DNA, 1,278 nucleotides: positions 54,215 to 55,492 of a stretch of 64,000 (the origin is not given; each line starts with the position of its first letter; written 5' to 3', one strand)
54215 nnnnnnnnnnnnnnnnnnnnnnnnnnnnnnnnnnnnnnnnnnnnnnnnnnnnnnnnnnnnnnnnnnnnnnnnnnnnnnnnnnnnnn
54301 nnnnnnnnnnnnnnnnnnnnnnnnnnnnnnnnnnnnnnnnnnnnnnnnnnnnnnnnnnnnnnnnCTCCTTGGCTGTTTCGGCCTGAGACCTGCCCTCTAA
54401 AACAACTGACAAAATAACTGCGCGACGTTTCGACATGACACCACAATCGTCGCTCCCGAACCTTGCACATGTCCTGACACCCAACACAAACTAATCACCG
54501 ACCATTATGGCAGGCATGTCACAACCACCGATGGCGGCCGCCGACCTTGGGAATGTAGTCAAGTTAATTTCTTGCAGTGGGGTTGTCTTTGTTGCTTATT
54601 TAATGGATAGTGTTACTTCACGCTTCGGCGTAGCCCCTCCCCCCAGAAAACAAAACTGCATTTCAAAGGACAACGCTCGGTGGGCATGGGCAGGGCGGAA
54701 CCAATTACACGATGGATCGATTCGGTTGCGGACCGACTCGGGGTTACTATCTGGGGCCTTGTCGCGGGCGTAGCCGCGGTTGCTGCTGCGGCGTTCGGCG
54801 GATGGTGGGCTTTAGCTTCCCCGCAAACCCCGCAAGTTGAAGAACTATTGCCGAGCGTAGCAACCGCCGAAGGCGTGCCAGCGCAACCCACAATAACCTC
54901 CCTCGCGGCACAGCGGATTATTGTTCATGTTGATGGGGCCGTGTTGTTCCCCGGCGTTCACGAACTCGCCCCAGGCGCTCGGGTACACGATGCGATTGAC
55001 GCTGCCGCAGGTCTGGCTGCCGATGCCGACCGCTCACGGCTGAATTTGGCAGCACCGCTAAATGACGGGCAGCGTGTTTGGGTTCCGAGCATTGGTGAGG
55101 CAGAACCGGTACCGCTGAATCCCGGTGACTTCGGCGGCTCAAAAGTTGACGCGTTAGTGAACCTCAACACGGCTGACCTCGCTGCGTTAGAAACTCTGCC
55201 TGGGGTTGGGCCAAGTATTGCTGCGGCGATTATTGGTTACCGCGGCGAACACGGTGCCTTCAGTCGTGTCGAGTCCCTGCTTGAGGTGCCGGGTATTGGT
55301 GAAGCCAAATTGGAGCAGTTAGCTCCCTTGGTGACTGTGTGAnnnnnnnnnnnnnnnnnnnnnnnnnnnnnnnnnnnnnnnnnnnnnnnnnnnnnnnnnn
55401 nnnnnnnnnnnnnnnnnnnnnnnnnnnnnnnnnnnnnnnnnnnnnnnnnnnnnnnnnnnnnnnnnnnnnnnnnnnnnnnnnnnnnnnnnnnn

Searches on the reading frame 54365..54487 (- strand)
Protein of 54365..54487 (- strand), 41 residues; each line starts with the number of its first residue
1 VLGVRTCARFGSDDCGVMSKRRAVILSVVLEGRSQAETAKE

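Call 52: search_protein_representatives(protein=window:54365-54487:-)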
Query: 41 residues. Proteins with E-value up to 0.001 (for the whole library): 7; up to 1e-10: 0; up to 1e-30: 0. The best 7 are listed.
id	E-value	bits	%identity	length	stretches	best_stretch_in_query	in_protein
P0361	5.0e-07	43.9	73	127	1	8-40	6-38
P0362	5.1e-07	43.9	70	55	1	8-40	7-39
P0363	1.1e-06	42.9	49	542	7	4-22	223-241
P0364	3.3e-04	35.4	53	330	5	5-23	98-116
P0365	5.4e-04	34.7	29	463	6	3-40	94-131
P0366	6.0e-04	34.6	100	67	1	18-41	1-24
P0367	7.4e-04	34.3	32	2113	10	3-36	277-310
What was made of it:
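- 54365..54486 (-): 5' end of a third transposase gene (N-terminal HTH: ..............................). The IS3-like insertion cuts it. phmmer against 1.84 billion representatives: P0361 and P0362, 70-73% identity over 33 aa, E=5e-7 (call 52).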

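Call 54: search_protein_families(library=ncbifam, proteins=[P0361, P0362], max_evalue=1)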
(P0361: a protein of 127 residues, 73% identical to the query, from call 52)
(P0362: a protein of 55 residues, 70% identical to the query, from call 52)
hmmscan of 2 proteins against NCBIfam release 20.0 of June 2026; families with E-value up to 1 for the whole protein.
P0361 (127 aa): 11 families
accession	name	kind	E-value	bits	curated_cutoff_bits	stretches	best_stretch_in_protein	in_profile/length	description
NF033545.0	transpos_IS630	equivalog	4e-08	33.1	100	1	19-92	1-73/299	IS630 family transposase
NF033577.2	transpos_IS481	equivalog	2.5e-07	30.5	224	1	19-97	2-80/284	IS481 family transposase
NF033516.0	transpos_IS3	equivalog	1.3e-05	24.7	160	1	19-64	3-48/369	IS3 family transposase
NF047595.1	IS66_ISRel24_TnpA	equivalog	9.9e-05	22.9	74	1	28-74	19-70/113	IS66-like element accessory protein TnpA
TIGR02937.1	sigma70-ECF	superfamily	0.0054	16.4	42.9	1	19-56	122-159/165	sigma-70 family RNA polymerase sigma factor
NF007225.0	PRK09643.1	equivalog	0.0092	15.7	190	1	18-57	138-177/204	RNA polymerase sigma factor SigM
NF047593.1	IS66_ISAeme5_TnpA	equivalog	0.013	16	28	1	30-75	17-65/79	IS66 family insertion sequence element accessory protein TnpA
TIGR03541.1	reg_near_HchA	equivalog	0.022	14.2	215.6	1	11-53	167-209/232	PA1136 family autoinducer-binding transcriptional regulator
NF009167.0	PRK12514.1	equivalog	0.09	12.7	265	1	18-53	134-169/180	RNA polymerase sigma factor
NF033594.2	transpos_ISNCY_2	equivalog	0.096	11.8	250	1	25-63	4-43/368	ISNCY family transposase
NF009191.0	PRK12539.1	subfamily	0.18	11.3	171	1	18-48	135-165/185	sigma-70 family RNA polymerase sigma factor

P0362 (55 aa): 0 families

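Call 55: search_protein_families(library=pfam, proteins=[P0361], max_evalue=1)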
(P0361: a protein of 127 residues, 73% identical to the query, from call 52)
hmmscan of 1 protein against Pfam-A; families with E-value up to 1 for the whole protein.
P0361 (127 aa): 10 families
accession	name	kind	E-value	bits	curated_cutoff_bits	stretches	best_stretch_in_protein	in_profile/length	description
PF13518.12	HTH_28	-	1.3e-09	38.4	25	1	19-70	1-51/52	Helix-turn-helix domain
PF13384.12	HTH_23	-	5.9e-09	35.9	24.6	1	18-60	5-47/50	Homeodomain-like domain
PF08281.18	Sigma70_r4_2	-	1.7e-05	24.8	25.7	1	18-55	14-51/54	Sigma-70, region 4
PF13542.12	HTH_Tnp_ISL3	-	3.9e-05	23.5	27.4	1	21-54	18-50/51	Helix-turn-helix domain of transposase family ISL3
PF13551.12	HTH_29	-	5.7e-05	23.6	28.1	1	20-58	1-40/64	Winged helix-turn helix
PF01527.26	HTH_Tnp_1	-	7e-05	23.4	24.1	1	20-61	13-53/75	Transposase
PF04545.22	Sigma70_r4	-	0.0028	17.6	24.1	1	27-50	17-40/50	Sigma-70, region 4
PF13565.12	HTH_32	-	0.0039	18.2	33.7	1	46-74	1-28/73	Homeodomain-like domain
PF04218.19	CENP-B_N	-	0.024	14.7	21.2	1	29-52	21-44/53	CENP-B N-terminal DNA-binding domain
PF00196.25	GerE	-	0.026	14.6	23.5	1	15-53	2-40/57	Bacterial regulatory proteins, luxR family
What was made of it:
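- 54365..54486 (-): P0361 has HTH_28/HTH_23 domains and weak IS630/IS481/IS3 N-terminal hits (calls 54, 55).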

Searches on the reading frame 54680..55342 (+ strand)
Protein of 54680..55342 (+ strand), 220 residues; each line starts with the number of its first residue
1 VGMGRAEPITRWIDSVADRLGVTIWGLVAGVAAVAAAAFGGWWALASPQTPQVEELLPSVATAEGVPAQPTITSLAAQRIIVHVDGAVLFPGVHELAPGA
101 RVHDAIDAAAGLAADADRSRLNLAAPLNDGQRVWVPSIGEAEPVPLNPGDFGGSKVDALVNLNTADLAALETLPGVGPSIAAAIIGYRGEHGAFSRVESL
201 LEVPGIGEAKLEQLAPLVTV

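Call 34: find_homologous_proteins(query=window:54680-55342:+)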
Query window:54680-55342:+ (220 aa): 1836 proteins with E <= 0.001 among 8000 candidates; the best 120 are listed.
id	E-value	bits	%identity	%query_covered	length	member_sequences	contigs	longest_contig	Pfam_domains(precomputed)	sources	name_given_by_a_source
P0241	1.1e-126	439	96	100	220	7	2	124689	PF10531.16,PF12836.14,PF00633.30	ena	-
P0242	1.5e-89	318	74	99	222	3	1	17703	PF10531.16,PF12836.14,PF00633.30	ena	-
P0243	9.1e-89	315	73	99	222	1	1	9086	PF10531.16,PF14520.13,PF12836.14,PF00633.30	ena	-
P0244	1.4e-88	314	71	99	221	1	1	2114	PF10531.16,PF12836.14,PF00633.30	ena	-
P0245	3.8e-88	313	71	99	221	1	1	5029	PF10531.16,PF12836.14,PF00633.30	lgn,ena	-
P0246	4.4e-88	313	73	99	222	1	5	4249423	PF10531.16,PF12836.14,PF00633.30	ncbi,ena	-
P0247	4.8e-88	313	71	99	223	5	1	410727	PF10531.16,PF12836.14,PF00633.30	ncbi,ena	-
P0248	4.9e-88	313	72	99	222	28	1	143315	PF10531.16,PF14520.13,PF12836.14,PF00633.30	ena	-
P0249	8.9e-88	312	73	99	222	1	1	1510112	PF10531.16,PF14520.13,PF12836.14,PF00633.30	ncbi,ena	-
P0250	1.6e-87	311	70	99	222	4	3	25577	PF10531.16,PF14520.13,PF12836.14,PF00633.30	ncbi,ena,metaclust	metaclust:\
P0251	1.8e-87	311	71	99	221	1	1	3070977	PF10531.16,PF12836.14,PF00633.30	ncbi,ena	-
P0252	3.0e-87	310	72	99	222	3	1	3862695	PF10531.16,PF14520.13,PF12836.14,PF00633.30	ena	-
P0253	7.4e-87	309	72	99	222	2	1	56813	PF10531.16,PF14520.13,PF12836.14,PF00633.30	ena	-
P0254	1.1e-86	308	72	99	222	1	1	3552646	PF10531.16,PF14520.13,PF12836.14,PF00633.30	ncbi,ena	-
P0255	4.3e-86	306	70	99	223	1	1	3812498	PF10531.16,PF12836.14,PF00633.30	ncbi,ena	-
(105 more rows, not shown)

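Call 35: find_encoding_contigs(protein=P0241, flank=7000, max_places=4)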
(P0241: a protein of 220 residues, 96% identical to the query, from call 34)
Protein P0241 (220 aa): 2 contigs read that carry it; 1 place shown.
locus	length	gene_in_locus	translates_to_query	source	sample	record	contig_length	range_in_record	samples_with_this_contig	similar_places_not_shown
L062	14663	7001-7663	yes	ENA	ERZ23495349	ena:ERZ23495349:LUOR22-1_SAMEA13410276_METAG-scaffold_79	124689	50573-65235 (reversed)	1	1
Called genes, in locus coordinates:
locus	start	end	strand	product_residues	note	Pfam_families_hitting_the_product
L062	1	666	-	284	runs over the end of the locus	-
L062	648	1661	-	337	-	-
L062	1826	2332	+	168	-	PF02367:TsaE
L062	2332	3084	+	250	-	PF00814:TsaD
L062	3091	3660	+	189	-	PF13302:Acetyltransf_3 (weak), PF00583:Acetyltransf_1, PF13673:Acetyltransf_10, PF13508:Acetyltransf_7, PF08445:FR47 (weak), PF13527:Acetyltransf_9 (weak)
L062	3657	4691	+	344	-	PF02543:Carbam_trans_N (faint), PF00814:TsaD, PF22521:HypF_C_2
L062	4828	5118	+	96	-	PF00166:Cpn10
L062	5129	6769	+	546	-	PF00118:Cpn60_TCP1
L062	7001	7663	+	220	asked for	PF10531:SLBB, PF00633:HHH (weak), PF12836:HHH_3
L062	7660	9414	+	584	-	PF03772:Competence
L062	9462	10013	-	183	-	-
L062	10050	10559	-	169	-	PF01613:Flavin_Reduct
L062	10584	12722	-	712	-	PF05378:Hydant_A_N, PF13941:MutL (faint), PF01968:Hydantoinase_A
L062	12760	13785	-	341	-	PF01118:Semialdhyde_dh, PF02774:Semialdhyde_dhC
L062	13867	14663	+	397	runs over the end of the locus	PF09339:HTH_IclR (weak), PF12802:MarR_2 (weak), PF00480:ROK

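Call 36: find_encoding_contigs(protein=P0246, flank=7000, max_places=3)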
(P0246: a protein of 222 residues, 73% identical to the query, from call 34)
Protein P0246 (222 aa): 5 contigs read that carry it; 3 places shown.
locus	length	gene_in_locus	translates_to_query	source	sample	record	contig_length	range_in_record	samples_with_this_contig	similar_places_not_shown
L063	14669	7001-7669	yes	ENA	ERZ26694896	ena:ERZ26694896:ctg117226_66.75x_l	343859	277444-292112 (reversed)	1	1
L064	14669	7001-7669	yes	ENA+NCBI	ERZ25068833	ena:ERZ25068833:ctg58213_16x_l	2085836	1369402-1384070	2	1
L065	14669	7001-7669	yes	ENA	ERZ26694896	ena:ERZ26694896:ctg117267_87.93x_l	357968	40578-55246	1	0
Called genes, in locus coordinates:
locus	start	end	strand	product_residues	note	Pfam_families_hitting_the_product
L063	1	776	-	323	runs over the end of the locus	PF00356:LacI, PF00532:Peripla_BP_1, PF13407:Peripla_BP_4, PF13377:Peripla_BP_3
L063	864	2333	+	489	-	PF02056:Glyco_hydro_4, PF11975:Glyco_hydro_4C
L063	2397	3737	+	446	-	PF13416:SBP_bac_8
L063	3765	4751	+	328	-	PF00528:BPD_transp_1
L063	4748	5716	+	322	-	PF00528:BPD_transp_1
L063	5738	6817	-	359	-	PF00005:ABC_tran, PF17850:CysA_C_terminal (weak), PF17912:OB_MalK, PF08402:TOBE_2 (weak)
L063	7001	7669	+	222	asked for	PF10531:SLBB, PF12836:HHH_3, PF00633:HHH (weak)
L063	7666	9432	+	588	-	PF03772:Competence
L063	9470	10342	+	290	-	PF00809:Pterin_bind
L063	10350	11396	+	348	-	-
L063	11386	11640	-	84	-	PF01649:Ribosomal_S20p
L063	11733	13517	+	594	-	PF00009:GTP_EFTU, PF01926:MMR_HSR1 (weak), PF03144:GTP_EFTU_D2, PF22042:EF-G_D2 (weak), PF00679:EFG_C, PF06421:LepA_C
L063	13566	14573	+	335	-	PF01628:HrcA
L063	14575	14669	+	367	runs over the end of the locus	PF00226:DnaJ, PF01556:DnaJ_C, PF00684:DnaJ_CXXCXGXG, PF27439:DnaJ_C_2 (faint)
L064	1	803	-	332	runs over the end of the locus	PF00356:LacI, PF00532:Peripla_BP_1, PF13407:Peripla_BP_4, PF13377:Peripla_BP_3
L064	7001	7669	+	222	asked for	PF10531:SLBB, PF12836:HHH_3, PF00633:HHH (weak)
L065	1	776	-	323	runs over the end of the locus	PF00356:LacI, PF00532:Peripla_BP_1, PF13407:Peripla_BP_4, PF13377:Peripla_BP_3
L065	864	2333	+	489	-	PF02056:Glyco_hydro_4, PF11975:Glyco_hydro_4C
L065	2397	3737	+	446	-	PF13416:SBP_bac_8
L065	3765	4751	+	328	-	PF00528:BPD_transp_1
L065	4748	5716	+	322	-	PF00528:BPD_transp_1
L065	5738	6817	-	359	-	PF00005:ABC_tran, PF17850:CysA_C_terminal (weak), PF17912:OB_MalK, PF08402:TOBE_2 (weak)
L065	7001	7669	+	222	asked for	PF10531:SLBB, PF12836:HHH_3, PF00633:HHH (weak)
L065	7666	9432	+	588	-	PF03772:Competence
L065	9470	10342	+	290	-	PF00809:Pterin_bind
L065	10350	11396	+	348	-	-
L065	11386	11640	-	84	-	PF01649:Ribosomal_S20p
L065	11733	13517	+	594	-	PF00009:GTP_EFTU, PF01926:MMR_HSR1 (weak), PF03144:GTP_EFTU_D2, PF22042:EF-G_D2 (weak), PF00679:EFG_C, PF06421:LepA_C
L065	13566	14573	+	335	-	PF01628:HrcA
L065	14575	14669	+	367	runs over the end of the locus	PF00226:DnaJ, PF01556:DnaJ_C, PF00684:DnaJ_CXXCXGXG, PF27439:DnaJ_C_2 (faint)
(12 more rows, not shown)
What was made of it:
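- Polarity cannot be set with an outgroup, because the next relatives have a different gene upstream of comEA (L063-L065, call 36).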

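Call 60: list_cluster_members(proteins=[P0241])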
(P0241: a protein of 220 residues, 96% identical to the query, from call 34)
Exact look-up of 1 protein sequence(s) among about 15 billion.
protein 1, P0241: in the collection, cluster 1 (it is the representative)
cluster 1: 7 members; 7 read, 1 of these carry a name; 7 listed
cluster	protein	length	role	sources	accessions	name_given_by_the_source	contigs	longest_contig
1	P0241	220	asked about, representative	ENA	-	-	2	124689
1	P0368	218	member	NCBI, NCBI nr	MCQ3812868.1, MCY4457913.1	MAG: helix-hairpin-helix domain-containing protein [Acidimicrobiia bacterium] | helix-hairpin-helix domain-containing protein [Acidimicrobiia bacterium]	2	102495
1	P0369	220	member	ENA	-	-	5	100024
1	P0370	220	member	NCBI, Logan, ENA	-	-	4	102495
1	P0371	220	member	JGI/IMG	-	-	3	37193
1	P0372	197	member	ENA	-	-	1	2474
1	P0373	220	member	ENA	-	-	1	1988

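Call 61: find_encoding_contigs(protein=P0369, flank=5000, max_places=6)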
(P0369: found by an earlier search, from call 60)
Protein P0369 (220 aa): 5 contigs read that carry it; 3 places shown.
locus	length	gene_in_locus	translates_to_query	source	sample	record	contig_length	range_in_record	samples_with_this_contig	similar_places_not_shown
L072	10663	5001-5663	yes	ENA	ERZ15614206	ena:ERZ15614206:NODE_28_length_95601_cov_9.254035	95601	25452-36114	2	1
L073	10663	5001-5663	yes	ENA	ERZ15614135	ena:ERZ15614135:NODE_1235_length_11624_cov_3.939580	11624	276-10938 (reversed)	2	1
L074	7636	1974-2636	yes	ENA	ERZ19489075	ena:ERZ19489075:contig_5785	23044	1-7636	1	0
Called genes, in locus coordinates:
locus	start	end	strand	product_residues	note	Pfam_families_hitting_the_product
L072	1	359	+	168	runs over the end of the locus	PF02367:TsaE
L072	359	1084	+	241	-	PF00814:TsaD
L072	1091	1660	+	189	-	PF13302:Acetyltransf_3 (weak), PF00583:Acetyltransf_1, PF13673:Acetyltransf_10, PF13508:Acetyltransf_7, PF08445:FR47 (weak), PF13527:Acetyltransf_9 (weak)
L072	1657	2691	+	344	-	PF02543:Carbam_trans_N (faint), PF00814:TsaD, PF22521:HypF_C_2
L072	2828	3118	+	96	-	PF00166:Cpn10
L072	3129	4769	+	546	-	PF00118:Cpn60_TCP1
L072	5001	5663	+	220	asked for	PF10531:SLBB, PF00633:HHH (weak), PF12836:HHH_3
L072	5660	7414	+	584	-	PF03772:Competence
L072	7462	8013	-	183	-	-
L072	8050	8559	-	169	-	PF01613:Flavin_Reduct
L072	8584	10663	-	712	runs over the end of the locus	PF05378:Hydant_A_N, PF13941:MutL (faint), PF01968:Hydantoinase_A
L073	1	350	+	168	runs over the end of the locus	PF02367:TsaE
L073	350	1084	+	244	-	PF00814:TsaD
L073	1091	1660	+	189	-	PF13302:Acetyltransf_3 (weak), PF00583:Acetyltransf_1, PF13673:Acetyltransf_10, PF13508:Acetyltransf_7, PF08445:FR47 (weak), PF13527:Acetyltransf_9 (weak)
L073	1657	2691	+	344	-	PF02543:Carbam_trans_N (faint), PF00814:TsaD, PF22521:HypF_C_2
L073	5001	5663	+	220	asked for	PF10531:SLBB, PF00633:HHH (weak), PF12836:HHH_3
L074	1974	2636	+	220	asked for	PF10531:SLBB, PF00633:HHH (weak), PF12836:HHH_3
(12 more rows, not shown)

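Call 62: find_encoding_contigs(protein=P0370, flank=5000, max_places=6)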
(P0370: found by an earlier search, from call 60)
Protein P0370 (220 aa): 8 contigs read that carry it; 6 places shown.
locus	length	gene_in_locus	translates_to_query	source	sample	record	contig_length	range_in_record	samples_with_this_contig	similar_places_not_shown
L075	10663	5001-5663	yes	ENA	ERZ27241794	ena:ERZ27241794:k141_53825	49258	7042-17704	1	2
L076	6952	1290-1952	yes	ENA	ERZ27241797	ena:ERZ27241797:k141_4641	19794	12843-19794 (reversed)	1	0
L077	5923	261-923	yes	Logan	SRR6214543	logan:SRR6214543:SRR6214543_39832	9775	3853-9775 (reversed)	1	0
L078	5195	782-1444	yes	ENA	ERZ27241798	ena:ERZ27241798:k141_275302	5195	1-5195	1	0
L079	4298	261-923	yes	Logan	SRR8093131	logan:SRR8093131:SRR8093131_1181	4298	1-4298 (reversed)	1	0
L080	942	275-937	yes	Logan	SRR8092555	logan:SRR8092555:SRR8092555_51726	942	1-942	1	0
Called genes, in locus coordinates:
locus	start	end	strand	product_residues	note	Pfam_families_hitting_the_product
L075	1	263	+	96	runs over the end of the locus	PF00166:Cpn10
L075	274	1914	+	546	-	PF00118:Cpn60_TCP1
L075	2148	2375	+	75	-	-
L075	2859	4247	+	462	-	-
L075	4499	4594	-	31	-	-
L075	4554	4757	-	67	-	-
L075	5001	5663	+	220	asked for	PF14520:HHH_5 (faint), PF10531:SLBB, PF00633:HHH (weak), PF12836:HHH_3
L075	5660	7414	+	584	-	PF03772:Competence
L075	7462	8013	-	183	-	-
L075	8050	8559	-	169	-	PF01613:Flavin_Reduct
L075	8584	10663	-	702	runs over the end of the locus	PF05378:Hydant_A_N, PF13941:MutL (faint), PF01968:Hydantoinase_A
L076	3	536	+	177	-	?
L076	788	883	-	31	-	-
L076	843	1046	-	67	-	-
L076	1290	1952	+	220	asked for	PF14520:HHH_5 (faint), PF10531:SLBB, PF00633:HHH (weak), PF12836:HHH_3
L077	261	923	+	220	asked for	PF14520:HHH_5 (faint), PF10531:SLBB, PF00633:HHH (weak), PF12836:HHH_3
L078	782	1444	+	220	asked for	PF14520:HHH_5 (faint), PF10531:SLBB, PF00633:HHH (weak), PF12836:HHH_3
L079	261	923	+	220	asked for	PF14520:HHH_5 (faint), PF10531:SLBB, PF00633:HHH (weak), PF12836:HHH_3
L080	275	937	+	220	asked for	PF14520:HHH_5 (faint), PF10531:SLBB, PF00633:HHH (weak), PF12836:HHH_3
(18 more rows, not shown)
